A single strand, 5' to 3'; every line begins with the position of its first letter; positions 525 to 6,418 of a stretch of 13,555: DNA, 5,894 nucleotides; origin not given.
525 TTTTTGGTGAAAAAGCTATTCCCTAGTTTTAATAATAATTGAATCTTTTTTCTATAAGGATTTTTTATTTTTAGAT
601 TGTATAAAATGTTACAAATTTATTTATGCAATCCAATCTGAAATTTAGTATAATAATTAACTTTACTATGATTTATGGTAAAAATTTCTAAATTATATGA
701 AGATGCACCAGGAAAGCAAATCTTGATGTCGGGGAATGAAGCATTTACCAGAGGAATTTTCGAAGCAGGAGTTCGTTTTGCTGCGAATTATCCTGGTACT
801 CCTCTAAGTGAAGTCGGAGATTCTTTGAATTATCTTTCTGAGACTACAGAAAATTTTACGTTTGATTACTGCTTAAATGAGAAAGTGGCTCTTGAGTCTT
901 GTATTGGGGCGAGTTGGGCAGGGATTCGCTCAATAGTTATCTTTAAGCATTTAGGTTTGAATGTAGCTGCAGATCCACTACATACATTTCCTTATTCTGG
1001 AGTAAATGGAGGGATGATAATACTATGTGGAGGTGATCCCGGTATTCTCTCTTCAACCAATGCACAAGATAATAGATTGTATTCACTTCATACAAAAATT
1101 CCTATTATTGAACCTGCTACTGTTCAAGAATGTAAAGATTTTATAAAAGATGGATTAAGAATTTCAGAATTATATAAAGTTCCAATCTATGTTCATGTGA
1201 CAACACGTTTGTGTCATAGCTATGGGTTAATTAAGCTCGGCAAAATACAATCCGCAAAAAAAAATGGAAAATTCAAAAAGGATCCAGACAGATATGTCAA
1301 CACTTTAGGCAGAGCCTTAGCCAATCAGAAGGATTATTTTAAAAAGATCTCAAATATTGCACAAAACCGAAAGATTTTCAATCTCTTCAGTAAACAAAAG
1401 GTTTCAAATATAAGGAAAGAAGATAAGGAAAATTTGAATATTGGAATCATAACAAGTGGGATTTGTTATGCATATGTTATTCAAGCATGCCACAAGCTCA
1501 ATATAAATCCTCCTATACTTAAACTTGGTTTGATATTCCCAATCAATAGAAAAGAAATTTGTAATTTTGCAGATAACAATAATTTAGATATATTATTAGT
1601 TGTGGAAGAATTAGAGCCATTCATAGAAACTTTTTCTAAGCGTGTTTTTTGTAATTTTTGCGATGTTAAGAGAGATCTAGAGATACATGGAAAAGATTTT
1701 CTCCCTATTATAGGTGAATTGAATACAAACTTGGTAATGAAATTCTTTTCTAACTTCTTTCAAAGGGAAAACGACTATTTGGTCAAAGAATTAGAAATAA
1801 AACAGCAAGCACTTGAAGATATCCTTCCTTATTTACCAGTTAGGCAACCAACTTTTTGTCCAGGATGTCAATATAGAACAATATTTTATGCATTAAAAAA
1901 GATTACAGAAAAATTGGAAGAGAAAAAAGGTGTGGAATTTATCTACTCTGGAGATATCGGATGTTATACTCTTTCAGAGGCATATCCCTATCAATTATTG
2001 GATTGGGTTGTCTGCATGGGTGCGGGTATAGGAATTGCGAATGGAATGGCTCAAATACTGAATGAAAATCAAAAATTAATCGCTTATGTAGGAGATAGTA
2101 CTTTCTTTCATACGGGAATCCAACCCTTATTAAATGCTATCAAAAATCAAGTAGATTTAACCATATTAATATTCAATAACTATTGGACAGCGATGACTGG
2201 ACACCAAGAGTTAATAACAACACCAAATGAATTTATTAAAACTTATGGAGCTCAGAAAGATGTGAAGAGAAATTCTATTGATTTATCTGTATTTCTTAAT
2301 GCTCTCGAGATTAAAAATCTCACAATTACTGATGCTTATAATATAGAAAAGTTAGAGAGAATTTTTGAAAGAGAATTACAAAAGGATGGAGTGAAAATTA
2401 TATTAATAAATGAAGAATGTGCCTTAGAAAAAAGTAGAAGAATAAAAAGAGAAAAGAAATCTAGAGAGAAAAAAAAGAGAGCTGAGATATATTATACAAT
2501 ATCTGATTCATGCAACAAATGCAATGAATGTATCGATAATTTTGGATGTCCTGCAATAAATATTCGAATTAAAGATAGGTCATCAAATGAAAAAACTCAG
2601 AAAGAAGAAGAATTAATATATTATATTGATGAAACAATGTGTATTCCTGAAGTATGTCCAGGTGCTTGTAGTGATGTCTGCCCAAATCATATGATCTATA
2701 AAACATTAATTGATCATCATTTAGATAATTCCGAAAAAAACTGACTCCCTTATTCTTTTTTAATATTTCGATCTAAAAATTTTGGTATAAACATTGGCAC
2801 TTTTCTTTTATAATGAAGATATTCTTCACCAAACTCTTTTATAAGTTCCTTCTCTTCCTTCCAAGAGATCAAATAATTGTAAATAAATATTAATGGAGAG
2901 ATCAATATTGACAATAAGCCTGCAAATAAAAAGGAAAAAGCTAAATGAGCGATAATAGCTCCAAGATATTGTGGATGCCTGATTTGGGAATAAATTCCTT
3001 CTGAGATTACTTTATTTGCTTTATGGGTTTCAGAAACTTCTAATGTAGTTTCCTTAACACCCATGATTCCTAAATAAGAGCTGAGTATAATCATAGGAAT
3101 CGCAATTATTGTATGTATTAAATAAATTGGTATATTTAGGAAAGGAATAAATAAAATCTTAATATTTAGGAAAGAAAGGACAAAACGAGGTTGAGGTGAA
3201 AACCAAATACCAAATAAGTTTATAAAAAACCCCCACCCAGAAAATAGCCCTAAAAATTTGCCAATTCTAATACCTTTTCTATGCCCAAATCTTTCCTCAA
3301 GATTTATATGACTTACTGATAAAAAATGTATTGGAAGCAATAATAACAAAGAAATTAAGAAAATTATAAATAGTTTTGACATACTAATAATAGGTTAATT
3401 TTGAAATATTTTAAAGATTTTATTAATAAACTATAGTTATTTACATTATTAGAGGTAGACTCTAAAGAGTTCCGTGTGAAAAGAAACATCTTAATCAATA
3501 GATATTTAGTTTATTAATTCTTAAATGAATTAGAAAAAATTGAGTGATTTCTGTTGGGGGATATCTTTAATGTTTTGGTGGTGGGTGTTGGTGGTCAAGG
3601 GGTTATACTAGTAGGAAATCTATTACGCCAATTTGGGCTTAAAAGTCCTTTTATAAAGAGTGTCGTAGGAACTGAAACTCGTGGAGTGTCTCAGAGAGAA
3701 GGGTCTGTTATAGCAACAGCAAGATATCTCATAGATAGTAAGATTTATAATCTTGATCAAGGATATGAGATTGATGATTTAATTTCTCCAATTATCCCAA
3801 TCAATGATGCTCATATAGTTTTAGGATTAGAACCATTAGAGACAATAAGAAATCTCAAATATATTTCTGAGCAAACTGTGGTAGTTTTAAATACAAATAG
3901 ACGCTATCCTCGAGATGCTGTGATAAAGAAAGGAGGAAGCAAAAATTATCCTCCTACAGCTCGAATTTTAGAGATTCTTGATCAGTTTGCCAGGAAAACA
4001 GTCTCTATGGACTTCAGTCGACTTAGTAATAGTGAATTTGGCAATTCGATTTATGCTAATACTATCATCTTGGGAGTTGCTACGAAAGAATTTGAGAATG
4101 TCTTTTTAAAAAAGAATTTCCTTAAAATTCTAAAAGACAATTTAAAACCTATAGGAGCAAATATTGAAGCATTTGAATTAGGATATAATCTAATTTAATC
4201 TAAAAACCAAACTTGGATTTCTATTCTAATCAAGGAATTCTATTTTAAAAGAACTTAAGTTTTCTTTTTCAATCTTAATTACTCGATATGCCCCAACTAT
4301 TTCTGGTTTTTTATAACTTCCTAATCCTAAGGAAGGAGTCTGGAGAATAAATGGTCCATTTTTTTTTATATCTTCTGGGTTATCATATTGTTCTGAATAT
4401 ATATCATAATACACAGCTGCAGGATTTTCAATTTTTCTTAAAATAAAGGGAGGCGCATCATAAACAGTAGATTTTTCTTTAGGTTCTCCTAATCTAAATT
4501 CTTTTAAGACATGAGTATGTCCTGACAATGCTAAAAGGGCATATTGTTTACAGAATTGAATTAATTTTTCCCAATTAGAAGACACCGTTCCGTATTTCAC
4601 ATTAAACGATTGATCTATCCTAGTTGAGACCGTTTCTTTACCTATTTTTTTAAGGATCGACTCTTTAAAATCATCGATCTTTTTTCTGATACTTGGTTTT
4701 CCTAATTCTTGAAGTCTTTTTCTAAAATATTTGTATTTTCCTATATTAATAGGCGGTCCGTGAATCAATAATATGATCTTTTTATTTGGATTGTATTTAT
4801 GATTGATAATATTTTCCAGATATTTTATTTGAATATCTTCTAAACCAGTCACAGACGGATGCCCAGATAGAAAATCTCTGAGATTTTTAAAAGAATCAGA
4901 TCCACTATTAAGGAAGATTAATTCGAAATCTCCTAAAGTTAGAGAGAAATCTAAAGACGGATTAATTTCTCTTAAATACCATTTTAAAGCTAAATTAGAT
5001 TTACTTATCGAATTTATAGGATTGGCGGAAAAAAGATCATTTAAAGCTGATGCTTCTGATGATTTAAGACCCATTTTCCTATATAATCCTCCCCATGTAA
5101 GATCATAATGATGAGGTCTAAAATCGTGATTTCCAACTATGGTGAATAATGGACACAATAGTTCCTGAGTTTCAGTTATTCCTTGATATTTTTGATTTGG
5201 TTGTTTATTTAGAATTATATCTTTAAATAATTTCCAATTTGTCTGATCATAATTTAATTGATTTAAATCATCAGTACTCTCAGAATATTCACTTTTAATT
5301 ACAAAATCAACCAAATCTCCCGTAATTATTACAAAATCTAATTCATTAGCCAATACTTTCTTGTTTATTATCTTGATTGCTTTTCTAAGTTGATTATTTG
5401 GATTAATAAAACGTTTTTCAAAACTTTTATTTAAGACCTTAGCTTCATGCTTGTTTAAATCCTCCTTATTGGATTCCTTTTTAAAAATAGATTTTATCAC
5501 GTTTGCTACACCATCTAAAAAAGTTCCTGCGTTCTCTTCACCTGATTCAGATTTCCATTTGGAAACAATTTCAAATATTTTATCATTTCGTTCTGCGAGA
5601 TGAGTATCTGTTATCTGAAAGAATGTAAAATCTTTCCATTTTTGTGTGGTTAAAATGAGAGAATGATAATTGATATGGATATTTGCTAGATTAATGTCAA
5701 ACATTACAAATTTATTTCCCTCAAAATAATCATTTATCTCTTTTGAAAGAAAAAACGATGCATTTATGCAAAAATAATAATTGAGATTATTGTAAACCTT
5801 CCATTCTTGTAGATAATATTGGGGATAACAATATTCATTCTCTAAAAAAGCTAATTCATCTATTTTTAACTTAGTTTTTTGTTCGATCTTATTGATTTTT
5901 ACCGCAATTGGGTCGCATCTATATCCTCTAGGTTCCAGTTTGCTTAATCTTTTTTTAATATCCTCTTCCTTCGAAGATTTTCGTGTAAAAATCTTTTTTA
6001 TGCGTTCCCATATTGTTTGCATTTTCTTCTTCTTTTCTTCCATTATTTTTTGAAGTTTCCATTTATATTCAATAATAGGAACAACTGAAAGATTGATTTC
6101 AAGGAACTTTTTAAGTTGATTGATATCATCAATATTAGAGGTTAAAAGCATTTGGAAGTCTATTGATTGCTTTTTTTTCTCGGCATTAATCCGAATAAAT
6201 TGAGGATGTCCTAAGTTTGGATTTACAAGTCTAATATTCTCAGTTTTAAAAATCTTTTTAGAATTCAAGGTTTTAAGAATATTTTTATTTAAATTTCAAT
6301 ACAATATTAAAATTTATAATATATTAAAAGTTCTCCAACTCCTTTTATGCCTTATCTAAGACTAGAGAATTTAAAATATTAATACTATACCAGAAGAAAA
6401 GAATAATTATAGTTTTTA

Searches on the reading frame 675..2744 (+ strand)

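Call 8: search_protein_families(library=pfam, proteins=[window:675-2744:+], max_evalue=0.001)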
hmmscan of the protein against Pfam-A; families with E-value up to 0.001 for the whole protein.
window:675-2744:+ (689 aa): 2 families
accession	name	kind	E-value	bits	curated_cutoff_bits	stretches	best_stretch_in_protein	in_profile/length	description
PF02775.26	TPP_enzyme_C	-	1.3e-21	77.4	21.9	1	427-576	1-149/151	Thiamine pyrophosphate enzyme, C-terminal TPP binding domain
PF01855.24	POR_N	-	7.9e-13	49.1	27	1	27-197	2-179/231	Pyruvate flavodoxin/ferredoxin oxidoreductase, thiamine diP-bdg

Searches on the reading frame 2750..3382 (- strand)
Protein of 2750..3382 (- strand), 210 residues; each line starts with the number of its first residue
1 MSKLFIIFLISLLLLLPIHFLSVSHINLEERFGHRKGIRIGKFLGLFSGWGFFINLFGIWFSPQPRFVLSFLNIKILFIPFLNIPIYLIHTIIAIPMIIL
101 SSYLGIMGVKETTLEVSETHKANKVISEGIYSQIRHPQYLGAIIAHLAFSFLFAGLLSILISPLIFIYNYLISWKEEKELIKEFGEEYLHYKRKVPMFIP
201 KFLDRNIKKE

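Call 8: search_protein_families(library=pfam, proteins=[window:2750-3382:-], max_evalue=0.001)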
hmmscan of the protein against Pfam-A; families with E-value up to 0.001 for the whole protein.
window:2750-3382:- (210 aa): 4 families
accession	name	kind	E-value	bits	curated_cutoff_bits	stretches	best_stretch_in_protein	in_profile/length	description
PF04191.18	PEMT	-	8.5e-08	33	25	1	92-186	9-104/105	Phospholipid methyltransferase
PF04140.19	ICMT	-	2.7e-06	28.2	24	1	120-180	30-93/95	Isoprenylcysteine carboxyl methyltransferase (ICMT) family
PF01222.22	ERG4_ERG24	-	0.00011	21.5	27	1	113-199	339-427/432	Ergosterol biosynthesis ERG4/ERG24 family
PF06966.17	DUF1295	-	0.00073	19.5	20.4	0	92-195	122-235/235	Protein of unknown function (DUF1295)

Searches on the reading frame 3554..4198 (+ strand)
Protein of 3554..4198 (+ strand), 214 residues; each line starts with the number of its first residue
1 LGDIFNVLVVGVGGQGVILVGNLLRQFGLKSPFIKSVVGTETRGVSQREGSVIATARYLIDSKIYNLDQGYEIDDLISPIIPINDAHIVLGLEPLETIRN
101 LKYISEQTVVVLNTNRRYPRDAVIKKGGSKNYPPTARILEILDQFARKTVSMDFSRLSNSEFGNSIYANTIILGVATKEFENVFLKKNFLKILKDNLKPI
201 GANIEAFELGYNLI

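Call 8: search_protein_families(library=pfam, proteins=[window:3554-4198:+], max_evalue=0.001)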
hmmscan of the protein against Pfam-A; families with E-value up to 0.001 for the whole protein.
window:3554-4198:+ (214 aa): 1 family
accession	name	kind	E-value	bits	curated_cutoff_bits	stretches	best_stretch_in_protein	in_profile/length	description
PF01558.24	POR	-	3.4e-17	63.6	27.4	1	13-212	1-173/173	Pyruvate ferredoxin/flavodoxin oxidoreductase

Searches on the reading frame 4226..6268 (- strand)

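Call 8: search_protein_families(library=pfam, proteins=[window:4226-6268:-], max_evalue=0.001)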
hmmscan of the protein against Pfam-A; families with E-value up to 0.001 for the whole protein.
window:4226-6268:- (680 aa): 1 family
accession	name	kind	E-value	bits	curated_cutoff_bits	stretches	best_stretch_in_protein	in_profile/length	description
PF00149.33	Metallophos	-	2.1e-09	38.5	21.5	1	217-586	4-189/191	Calcineurin-like phosphoesterase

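Call 96: search_protein_families(library=padloc, proteins=[window:4226-6268:-], max_evalue=0.001)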
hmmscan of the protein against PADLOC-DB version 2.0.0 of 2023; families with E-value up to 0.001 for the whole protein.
window:4226-6268:- (680 aa): 0 families
